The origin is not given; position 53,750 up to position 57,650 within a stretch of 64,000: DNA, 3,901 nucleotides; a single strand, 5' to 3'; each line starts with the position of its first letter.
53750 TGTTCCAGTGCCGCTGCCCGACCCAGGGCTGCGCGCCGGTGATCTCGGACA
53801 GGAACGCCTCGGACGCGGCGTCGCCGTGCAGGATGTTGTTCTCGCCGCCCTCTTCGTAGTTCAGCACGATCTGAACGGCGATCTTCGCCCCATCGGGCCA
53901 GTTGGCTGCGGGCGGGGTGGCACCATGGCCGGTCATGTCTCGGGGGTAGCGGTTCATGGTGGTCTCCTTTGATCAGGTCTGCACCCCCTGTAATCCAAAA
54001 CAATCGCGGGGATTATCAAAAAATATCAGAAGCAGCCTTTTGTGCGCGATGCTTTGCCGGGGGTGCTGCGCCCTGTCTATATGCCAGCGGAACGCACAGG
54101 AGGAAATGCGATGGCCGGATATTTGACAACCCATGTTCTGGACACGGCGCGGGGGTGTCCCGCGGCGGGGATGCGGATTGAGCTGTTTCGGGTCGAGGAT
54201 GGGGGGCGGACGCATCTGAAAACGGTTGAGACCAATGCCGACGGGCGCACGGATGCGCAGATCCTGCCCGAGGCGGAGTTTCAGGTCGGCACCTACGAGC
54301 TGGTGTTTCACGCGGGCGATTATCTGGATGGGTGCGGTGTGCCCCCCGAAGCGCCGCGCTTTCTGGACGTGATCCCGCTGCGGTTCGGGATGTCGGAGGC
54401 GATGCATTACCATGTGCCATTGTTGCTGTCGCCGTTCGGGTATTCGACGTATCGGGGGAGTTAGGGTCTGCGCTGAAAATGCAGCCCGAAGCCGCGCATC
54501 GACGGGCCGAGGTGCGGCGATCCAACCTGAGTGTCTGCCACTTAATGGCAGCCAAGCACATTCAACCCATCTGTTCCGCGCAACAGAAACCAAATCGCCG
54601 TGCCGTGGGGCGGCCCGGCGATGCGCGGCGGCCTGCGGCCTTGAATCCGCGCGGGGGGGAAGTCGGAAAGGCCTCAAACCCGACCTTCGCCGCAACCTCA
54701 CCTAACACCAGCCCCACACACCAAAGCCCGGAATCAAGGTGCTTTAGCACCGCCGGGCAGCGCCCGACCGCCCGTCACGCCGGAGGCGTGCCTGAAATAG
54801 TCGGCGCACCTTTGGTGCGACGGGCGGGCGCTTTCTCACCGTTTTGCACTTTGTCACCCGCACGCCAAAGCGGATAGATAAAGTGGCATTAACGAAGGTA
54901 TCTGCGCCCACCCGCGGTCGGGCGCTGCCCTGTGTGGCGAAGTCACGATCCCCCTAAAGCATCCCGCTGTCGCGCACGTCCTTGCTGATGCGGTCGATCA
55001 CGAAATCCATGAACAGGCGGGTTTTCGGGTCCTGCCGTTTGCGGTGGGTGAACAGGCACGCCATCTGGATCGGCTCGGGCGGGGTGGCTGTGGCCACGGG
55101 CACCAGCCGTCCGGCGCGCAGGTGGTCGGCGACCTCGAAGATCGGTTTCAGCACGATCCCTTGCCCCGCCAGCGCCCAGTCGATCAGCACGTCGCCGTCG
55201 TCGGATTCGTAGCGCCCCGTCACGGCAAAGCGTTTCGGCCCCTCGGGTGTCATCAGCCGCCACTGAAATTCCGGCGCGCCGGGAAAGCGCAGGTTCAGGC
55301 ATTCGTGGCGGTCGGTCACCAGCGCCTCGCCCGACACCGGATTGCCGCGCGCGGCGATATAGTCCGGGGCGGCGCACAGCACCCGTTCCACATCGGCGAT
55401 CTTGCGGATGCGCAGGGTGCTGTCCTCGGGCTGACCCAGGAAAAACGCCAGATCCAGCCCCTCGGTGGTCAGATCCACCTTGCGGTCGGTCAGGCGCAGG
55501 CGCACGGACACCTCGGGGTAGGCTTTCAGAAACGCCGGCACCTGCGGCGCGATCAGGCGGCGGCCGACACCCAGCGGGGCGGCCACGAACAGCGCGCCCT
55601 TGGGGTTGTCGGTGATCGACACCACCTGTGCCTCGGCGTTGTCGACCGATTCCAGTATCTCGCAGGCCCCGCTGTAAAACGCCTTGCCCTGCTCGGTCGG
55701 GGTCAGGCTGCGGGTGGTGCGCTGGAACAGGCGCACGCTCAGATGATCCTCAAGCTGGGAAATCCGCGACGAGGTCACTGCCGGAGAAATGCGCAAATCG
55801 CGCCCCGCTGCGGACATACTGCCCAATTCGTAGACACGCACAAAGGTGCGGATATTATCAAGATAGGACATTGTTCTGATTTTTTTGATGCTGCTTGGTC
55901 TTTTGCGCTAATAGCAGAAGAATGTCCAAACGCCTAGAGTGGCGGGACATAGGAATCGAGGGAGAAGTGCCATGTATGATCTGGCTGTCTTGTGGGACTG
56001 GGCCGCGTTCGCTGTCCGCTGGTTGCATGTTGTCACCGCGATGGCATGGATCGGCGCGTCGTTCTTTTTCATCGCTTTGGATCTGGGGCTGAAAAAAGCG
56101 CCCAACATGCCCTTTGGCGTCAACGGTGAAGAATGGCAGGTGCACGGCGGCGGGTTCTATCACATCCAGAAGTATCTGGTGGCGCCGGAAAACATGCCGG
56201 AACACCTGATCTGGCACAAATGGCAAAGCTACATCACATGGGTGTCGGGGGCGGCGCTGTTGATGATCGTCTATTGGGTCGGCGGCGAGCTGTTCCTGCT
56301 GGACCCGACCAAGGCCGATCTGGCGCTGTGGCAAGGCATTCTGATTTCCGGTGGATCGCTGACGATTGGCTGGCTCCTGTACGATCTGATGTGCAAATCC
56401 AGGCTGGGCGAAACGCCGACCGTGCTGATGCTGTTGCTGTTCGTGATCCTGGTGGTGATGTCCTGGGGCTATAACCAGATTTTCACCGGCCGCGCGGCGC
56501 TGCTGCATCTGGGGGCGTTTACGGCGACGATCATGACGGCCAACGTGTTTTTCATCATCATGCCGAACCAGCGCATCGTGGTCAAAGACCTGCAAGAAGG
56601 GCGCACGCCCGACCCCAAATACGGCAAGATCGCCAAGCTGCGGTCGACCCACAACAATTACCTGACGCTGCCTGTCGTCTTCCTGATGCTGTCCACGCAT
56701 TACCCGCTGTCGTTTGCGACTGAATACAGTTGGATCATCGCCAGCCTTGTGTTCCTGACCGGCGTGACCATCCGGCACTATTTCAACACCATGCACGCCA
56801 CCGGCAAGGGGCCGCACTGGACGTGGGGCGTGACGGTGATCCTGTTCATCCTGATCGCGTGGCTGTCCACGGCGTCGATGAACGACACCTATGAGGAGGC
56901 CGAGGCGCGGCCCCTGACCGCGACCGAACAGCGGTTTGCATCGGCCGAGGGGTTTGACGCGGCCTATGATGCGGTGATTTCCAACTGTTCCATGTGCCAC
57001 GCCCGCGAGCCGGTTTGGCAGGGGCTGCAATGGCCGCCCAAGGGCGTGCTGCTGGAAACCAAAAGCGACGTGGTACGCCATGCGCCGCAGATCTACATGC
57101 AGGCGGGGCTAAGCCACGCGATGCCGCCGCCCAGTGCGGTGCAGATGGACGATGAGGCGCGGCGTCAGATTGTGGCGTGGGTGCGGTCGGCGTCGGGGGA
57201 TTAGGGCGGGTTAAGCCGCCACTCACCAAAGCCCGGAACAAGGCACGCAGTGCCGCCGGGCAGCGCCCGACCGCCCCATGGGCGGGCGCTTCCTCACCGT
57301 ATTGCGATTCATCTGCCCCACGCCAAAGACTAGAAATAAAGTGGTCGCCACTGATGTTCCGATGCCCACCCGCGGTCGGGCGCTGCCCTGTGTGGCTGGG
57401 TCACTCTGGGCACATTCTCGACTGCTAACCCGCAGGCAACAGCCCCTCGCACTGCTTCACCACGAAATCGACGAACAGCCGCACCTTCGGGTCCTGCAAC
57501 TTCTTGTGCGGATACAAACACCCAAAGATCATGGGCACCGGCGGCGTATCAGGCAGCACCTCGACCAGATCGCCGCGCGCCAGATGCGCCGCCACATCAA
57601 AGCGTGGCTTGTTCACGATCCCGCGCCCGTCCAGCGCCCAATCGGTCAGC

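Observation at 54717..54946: Structured intergenic repeat family with long-range 17-bp inverted repeat and compensatory stem changes (copy A)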

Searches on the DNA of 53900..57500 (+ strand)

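Call 11: search_rna_families(source=window, start=53900, end=57500, threshold=evalue, max_evalue=10)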
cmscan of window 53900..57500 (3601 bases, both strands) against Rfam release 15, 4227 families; matches with E-value up to 10: 5.
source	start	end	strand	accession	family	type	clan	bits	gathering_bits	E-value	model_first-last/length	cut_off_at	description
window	55445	55497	+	RF01988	SECIS_2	Cis-reg;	-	19.1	70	3.6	1-55/55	no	Selenocysteine insertion sequence 2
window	55384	55541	-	RF02167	PVT1_4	Gene; lncRNA;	-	17.6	60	9.5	1-173/173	no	Pvt1 oncogene conserved region 4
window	56873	56920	+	RF01630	ceN40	Gene; snRNA; snoRNA; CD-box;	-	14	35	9.2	1-123/123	no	Nematode snoRNA ceN40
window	56529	56583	-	RF01136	sR28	Gene; snRNA; snoRNA; CD-box;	-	13.7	39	2.8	1-55/55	no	Small nucleolar RNA sR28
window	56785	56805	+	RF02243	Xoo8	Gene; sRNA;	-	12.1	90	2.9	275-295/323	no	Proteobacterial sRNA Xoo8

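Call 14: search_dna_similar(query=window:57205-57424:+, collection=plasmids, mode=distant, max_rows=40, max_evalue=0.001)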
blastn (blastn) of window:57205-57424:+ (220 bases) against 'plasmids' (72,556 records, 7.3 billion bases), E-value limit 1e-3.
Records with a match: 148; places in all: 425; records where one place covers at least 80% of the query: 90.
Best place of each record, by identity: 95-99% 4; 90-95% 4; 80-90% 136; 60-80% 4.
By first word of the organism name: Pseudosulfitobacter 129; Leisingera 13; Sulfitobacter 3; Paroceanicella 1; Ruegeria 1; Tritonibacter 1.
By predicted mobility (MOB-suite, as given by PLSDB): non-mobilizable 145; conjugative 2; mobilizable 1.
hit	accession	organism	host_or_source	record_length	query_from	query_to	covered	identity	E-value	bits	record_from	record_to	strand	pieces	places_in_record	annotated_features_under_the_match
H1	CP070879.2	Pseudosulfitobacter pseudonitzschiae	Skeletonema costatum,The surface ...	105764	1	218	98%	89.4%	1e-48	284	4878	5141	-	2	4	none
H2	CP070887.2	Pseudosulfitobacter pseudonitzschiae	Skeletonema costatum,The surface ...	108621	1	218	98%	89.4%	1e-48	284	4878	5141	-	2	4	none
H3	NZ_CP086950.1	Pseudosulfitobacter pseudonitzschiae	Skeletonema costatum,The surface ...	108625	1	218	98%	89.4%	1e-48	284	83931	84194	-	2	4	none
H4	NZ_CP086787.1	Pseudosulfitobacter pseudonitzschiae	Thalassiosira tenera,The surface ...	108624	1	218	98%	89.4%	1e-48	284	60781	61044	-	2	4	none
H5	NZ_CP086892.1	Pseudosulfitobacter pseudonitzschiae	Skeletonema costatum,The surface ...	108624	1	218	98%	89.4%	1e-48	284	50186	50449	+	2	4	none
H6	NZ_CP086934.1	Pseudosulfitobacter pseudonitzschiae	Skeletonema costatum,The surface ...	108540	1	218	98%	89.4%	1e-48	284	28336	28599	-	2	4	none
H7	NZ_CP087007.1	Pseudosulfitobacter pseudonitzschiae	Skeletonema costatum,The surface ...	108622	1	218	98%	89.4%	1e-48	284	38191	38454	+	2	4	none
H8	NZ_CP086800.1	Pseudosulfitobacter pseudonitzschiae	Thalassiosira tenera,The surface ...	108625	1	218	98%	89.4%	1e-48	284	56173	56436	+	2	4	none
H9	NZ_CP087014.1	Pseudosulfitobacter pseudonitzschiae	Mediolabrus comicus,The surface ...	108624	1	218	98%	89.4%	1e-48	284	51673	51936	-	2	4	none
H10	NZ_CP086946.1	Pseudosulfitobacter pseudonitzschiae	Skeletonema costatum,The surface ...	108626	1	218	98%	89.4%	1e-48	284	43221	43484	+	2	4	none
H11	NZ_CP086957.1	Pseudosulfitobacter pseudonitzschiae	Skeletonema costatum,The surface ...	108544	1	218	98%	89.4%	1e-48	284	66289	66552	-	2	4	none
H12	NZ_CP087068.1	Pseudosulfitobacter pseudonitzschiae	Mediolabrus comicus,The surface ...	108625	1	218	98%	89.4%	1e-48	284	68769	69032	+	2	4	none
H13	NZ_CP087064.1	Pseudosulfitobacter pseudonitzschiae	Mediolabrus comicus,The surface ...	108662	1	218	98%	89.4%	1e-48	284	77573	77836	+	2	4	none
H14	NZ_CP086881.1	Pseudosulfitobacter pseudonitzschiae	Skeletonema costatum,The surface ...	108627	1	218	98%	89.4%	1e-48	284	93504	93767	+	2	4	none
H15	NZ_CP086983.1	Pseudosulfitobacter pseudonitzschiae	Skeletonema costatum,The surface ...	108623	1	218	98%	89.4%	1e-48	284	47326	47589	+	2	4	none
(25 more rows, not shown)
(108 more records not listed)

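Call 15: search_dna_similar(query=window:57205-57424:+, collection=plasmids, mode=distant, max_rows=40, max_evalue=0.001, rows=spread)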
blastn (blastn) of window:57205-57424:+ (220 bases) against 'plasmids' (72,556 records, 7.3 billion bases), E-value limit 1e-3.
Records with a match: 148; places in all: 425; records where one place covers at least 80% of the query: 90.
Best place of each record, by identity: 95-99% 4; 90-95% 4; 80-90% 136; 60-80% 4.
By first word of the organism name: Pseudosulfitobacter 129; Leisingera 13; Sulfitobacter 3; Paroceanicella 1; Ruegeria 1; Tritonibacter 1.
By predicted mobility (MOB-suite, as given by PLSDB): non-mobilizable 145; conjugative 2; mobilizable 1.
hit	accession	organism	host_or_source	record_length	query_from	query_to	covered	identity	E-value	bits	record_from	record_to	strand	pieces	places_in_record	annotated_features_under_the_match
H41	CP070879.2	Pseudosulfitobacter pseudonitzschiae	Skeletonema costatum,The surface ...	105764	1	218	98%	89.4%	1e-48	284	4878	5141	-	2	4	none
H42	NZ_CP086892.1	Pseudosulfitobacter pseudonitzschiae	Skeletonema costatum,The surface ...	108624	1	218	98%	89.4%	1e-48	284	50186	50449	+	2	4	none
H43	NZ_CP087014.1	Pseudosulfitobacter pseudonitzschiae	Mediolabrus comicus,The surface ...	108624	1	218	98%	89.4%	1e-48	284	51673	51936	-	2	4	none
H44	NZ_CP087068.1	Pseudosulfitobacter pseudonitzschiae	Mediolabrus comicus,The surface ...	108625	1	218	98%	89.4%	1e-48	284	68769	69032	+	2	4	none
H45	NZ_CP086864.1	Pseudosulfitobacter pseudonitzschiae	Skeletonema costatum,The surface ...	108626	1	218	98%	89.4%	1e-48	284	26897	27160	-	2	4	none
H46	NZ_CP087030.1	Pseudosulfitobacter pseudonitzschiae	Mediolabrus comicus,The surface ...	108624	1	218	98%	89.4%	1e-48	284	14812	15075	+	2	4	none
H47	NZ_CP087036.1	Pseudosulfitobacter pseudonitzschiae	Mediolabrus comicus,The surface ...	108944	1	218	98%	89.4%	1e-48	284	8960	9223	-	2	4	none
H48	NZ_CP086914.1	Pseudosulfitobacter pseudonitzschiae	Skeletonema costatum,The surface ...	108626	1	218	98%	89.4%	1e-48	284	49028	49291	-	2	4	none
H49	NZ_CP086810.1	Pseudosulfitobacter pseudonitzschiae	Trieres chinensis,The surface seawater ...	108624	1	218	98%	89.4%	1e-48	284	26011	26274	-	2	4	none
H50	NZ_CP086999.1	Pseudosulfitobacter pseudonitzschiae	Skeletonema costatum,The surface ...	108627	1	218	98%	89.4%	1e-48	284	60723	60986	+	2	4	none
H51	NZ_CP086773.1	Pseudosulfitobacter pseudonitzschiae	Thalassiosira tenera,The surface ...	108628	1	218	98%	89.4%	1e-48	284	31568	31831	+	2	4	none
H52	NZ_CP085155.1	Pseudosulfitobacter sp. DSM 107133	cell culture,Seawater from the North ...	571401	10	220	96%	84.0%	9e-56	223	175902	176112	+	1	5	none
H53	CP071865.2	Pseudosulfitobacter pseudonitzschiae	Skeletonema costatum,The surface ...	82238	11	200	86%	87.4%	5e-59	233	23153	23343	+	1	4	none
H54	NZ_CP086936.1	Pseudosulfitobacter pseudonitzschiae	Skeletonema costatum,The surface ...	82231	11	200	86%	87.4%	5e-59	233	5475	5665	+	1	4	none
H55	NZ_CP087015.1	Pseudosulfitobacter pseudonitzschiae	Mediolabrus comicus,The surface ...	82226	11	200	86%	87.4%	5e-59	233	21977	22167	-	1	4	none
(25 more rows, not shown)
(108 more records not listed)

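Call 70: search_dna_similar(query=window:54492-54652:-, collection=plasmids, mode=distant, max_rows=30, rows=spread, max_evalue=0.001)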
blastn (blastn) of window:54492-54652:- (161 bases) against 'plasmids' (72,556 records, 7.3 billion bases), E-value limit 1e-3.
Records with a match: 96; places in all: 238; records where one place covers at least 80% of the query: 91.
Best place of each record, by identity: 80-90% 52; 60-80% 44.
By first word of the organism name: Pseudosulfitobacter 91; Salipiger 4; Roseinatronobacter 1.
By predicted mobility (MOB-suite, as given by PLSDB): non-mobilizable 94; mobilizable 1; conjugative 1.
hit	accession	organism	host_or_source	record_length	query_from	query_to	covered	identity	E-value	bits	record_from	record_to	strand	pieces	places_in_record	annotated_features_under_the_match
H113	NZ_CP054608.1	Pseudosulfitobacter pseudonitzschiae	surface sea water,shallow sea, symbosis ...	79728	1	161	100%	88.2%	2e-50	205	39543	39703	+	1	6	none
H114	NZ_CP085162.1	Pseudosulfitobacter sp. DSM 107133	cell culture,Seawater from the North ...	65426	10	161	94%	89.5%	6e-50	203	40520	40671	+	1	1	none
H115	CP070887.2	Pseudosulfitobacter pseudonitzschiae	Skeletonema costatum,The surface ...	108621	10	161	94%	86.2%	7e-43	180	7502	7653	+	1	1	none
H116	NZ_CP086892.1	Pseudosulfitobacter pseudonitzschiae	Skeletonema costatum,The surface ...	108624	10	161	94%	86.2%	7e-43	180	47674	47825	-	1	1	none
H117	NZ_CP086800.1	Pseudosulfitobacter pseudonitzschiae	Thalassiosira tenera,The surface ...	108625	10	161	94%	86.2%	7e-43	180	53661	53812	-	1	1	none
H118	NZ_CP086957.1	Pseudosulfitobacter pseudonitzschiae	Skeletonema costatum,The surface ...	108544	10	161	94%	86.2%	7e-43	180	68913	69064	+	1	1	none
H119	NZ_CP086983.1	Pseudosulfitobacter pseudonitzschiae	Skeletonema costatum,The surface ...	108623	10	161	94%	86.2%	7e-43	180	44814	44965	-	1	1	none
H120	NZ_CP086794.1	Pseudosulfitobacter pseudonitzschiae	Thalassiosira tenera,The surface ...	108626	10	161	94%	86.2%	7e-43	180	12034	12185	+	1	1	none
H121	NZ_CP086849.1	Pseudosulfitobacter pseudonitzschiae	Skeletonema costatum,The surface ...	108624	10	161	94%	86.2%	7e-43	180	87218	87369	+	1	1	none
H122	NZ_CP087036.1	Pseudosulfitobacter pseudonitzschiae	Mediolabrus comicus,The surface ...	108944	10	161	94%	86.2%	7e-43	180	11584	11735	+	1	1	none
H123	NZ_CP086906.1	Pseudosulfitobacter pseudonitzschiae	Skeletonema costatum,The surface ...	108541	10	161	94%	86.2%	7e-43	180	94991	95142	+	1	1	none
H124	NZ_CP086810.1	Pseudosulfitobacter pseudonitzschiae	Trieres chinensis,The surface seawater ...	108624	10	161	94%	86.2%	7e-43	180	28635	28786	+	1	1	none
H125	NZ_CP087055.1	Pseudosulfitobacter pseudonitzschiae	Mediolabrus comicus,The surface ...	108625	10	161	94%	86.2%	7e-43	180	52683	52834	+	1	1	none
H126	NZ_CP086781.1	Pseudosulfitobacter pseudonitzschiae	Thalassiosira tenera,The surface ...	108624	10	161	94%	86.2%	7e-43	180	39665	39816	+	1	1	none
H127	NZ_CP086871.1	Pseudosulfitobacter pseudonitzschiae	Skeletonema costatum,The surface ...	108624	10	161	94%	86.2%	7e-43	180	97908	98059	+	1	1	none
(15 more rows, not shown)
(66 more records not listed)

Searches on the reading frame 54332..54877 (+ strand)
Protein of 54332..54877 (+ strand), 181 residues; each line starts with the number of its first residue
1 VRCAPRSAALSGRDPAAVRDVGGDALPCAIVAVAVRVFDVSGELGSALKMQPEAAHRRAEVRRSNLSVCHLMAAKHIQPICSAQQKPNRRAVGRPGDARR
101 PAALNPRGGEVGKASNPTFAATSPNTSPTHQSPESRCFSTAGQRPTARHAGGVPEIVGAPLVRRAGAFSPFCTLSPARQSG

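Call 10: search_protein_families(library=pfam, proteins=[window:54332-54877:+])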
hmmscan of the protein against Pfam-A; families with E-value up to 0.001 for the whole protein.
window:54332-54877:+ (181 aa): 0 families
